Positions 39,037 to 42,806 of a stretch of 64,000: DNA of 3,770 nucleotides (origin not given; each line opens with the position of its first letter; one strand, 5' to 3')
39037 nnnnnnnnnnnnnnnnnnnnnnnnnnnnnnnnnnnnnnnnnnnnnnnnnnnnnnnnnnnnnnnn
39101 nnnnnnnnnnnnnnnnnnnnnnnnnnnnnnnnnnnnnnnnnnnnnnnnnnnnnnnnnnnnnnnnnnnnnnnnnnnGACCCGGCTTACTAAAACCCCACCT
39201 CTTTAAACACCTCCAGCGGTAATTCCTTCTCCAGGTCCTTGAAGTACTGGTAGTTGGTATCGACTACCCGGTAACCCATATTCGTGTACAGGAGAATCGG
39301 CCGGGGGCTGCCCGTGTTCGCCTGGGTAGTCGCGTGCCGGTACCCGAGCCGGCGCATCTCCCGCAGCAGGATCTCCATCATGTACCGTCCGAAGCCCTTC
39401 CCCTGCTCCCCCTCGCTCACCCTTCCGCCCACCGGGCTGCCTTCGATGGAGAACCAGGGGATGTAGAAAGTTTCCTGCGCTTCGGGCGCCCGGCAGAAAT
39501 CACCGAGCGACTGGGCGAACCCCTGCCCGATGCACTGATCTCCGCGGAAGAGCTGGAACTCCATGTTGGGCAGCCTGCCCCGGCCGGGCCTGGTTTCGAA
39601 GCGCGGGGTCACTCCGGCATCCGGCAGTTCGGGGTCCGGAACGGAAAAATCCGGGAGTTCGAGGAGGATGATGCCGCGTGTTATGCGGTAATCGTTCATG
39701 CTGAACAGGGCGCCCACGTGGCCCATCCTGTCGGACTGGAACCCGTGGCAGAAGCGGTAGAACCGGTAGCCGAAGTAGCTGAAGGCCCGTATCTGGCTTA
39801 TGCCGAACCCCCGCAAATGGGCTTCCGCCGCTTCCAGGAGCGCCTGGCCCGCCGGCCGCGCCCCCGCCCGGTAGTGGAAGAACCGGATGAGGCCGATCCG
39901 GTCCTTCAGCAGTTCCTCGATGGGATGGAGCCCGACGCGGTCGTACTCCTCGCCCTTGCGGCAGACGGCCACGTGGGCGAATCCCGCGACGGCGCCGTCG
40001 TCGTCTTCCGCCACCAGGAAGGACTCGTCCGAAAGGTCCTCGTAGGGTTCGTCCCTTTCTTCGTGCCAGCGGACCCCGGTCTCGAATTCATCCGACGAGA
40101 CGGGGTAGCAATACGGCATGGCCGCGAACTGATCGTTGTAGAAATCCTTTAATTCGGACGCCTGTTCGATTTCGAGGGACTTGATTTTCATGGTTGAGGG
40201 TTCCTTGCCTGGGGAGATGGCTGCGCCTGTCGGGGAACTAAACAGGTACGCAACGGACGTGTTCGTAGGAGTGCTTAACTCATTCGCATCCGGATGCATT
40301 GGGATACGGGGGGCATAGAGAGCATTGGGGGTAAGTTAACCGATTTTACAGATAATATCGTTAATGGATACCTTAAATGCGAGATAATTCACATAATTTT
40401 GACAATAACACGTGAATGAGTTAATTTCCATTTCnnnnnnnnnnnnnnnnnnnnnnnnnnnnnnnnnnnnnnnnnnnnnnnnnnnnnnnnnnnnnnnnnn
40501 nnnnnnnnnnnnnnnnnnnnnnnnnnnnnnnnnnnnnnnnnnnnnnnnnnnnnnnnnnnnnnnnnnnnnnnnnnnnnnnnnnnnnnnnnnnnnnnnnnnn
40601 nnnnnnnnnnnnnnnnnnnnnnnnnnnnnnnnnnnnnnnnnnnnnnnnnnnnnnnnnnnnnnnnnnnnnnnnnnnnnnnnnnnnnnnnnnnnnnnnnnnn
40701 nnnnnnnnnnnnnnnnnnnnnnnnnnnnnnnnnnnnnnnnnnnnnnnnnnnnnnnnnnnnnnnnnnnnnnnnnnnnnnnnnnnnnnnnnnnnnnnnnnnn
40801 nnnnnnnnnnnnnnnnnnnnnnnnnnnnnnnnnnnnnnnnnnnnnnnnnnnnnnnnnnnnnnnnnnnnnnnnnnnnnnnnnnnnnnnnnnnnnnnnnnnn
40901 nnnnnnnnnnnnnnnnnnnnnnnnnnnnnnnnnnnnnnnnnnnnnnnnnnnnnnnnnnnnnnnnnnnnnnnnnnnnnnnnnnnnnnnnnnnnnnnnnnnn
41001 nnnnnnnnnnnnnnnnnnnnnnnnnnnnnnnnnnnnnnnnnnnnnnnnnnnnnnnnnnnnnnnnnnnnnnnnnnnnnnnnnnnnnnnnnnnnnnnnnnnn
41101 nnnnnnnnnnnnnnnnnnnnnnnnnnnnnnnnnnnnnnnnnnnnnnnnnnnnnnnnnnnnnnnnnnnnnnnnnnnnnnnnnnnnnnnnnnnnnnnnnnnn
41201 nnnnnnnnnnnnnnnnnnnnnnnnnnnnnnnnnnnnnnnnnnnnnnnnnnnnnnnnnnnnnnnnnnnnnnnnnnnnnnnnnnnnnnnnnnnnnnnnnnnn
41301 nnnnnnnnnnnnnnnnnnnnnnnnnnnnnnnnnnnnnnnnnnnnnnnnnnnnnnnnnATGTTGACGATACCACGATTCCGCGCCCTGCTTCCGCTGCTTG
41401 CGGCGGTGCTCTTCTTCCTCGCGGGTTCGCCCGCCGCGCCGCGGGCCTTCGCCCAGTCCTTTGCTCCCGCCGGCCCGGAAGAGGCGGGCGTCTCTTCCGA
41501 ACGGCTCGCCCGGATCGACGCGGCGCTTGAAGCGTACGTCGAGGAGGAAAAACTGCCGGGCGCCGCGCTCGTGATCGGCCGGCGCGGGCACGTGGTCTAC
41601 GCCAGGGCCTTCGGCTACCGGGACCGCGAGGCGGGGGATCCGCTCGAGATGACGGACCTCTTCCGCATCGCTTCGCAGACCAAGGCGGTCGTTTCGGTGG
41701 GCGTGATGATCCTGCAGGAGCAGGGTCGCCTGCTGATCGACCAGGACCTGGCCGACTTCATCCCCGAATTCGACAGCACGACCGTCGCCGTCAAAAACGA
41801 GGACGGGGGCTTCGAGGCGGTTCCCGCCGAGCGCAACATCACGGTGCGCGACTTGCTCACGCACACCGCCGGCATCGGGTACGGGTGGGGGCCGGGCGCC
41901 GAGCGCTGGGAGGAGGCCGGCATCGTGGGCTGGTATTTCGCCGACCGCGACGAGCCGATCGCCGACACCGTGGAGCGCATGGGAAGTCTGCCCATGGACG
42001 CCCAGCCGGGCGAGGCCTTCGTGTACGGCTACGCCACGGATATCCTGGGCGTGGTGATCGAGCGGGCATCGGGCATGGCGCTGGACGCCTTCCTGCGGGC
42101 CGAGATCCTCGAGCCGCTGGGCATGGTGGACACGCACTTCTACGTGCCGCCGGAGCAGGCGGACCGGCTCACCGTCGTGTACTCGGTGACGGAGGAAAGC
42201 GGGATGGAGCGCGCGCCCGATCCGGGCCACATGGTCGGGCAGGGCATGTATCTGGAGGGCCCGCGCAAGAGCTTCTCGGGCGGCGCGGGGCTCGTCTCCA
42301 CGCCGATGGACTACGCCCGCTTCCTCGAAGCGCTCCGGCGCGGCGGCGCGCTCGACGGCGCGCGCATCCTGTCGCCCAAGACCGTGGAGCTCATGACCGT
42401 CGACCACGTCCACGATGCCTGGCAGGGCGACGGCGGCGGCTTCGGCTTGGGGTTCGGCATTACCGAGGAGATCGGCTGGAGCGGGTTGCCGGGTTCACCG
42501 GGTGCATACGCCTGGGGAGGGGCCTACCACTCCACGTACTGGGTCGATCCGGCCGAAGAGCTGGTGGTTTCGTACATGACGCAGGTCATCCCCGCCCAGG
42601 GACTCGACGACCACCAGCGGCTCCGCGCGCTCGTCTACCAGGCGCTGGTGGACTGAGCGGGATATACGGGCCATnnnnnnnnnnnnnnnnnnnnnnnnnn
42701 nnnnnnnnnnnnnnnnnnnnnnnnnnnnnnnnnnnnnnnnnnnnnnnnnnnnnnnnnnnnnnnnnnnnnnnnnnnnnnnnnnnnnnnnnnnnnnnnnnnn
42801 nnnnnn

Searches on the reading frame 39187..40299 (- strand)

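Call 77: search_protein_families(library=pfam, proteins=[window:39187-40299:-], max_evalue=0.00001)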
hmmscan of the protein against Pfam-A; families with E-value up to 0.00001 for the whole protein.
window:39187-40299:- (370 aa): 2 families
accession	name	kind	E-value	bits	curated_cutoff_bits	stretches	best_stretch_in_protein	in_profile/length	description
PF00583.31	Acetyltransf_1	-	2.5e-07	31.4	20.7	0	294-342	67-115/116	Acetyltransferase (GNAT) family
PF13508.13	Acetyltransf_7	-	9.9e-07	29.5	27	0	294-344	36-83/84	Acetyltransferase (GNAT) domain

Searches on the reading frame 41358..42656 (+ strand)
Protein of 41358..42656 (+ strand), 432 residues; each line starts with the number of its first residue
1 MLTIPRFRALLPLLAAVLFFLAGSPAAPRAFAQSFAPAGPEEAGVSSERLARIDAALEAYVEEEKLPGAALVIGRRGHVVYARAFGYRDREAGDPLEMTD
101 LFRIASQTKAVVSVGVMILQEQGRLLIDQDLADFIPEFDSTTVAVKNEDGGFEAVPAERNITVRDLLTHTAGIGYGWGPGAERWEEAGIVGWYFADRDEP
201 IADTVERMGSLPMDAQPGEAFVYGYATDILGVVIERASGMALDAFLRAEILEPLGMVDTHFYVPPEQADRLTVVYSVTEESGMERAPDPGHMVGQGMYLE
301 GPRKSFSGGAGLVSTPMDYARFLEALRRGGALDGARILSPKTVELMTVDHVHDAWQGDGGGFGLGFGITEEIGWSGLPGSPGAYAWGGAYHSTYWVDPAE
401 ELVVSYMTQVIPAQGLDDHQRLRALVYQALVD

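Call 77: search_protein_families(library=pfam, proteins=[window:41358-42656:+], max_evalue=0.00001)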
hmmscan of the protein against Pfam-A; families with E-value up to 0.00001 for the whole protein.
window:41358-42656:+ (432 aa): 1 family
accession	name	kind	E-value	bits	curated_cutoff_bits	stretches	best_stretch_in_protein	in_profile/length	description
PF00144.29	Beta-lactamase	-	4.8e-67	226.9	27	1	53-415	1-316/329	Beta-lactamase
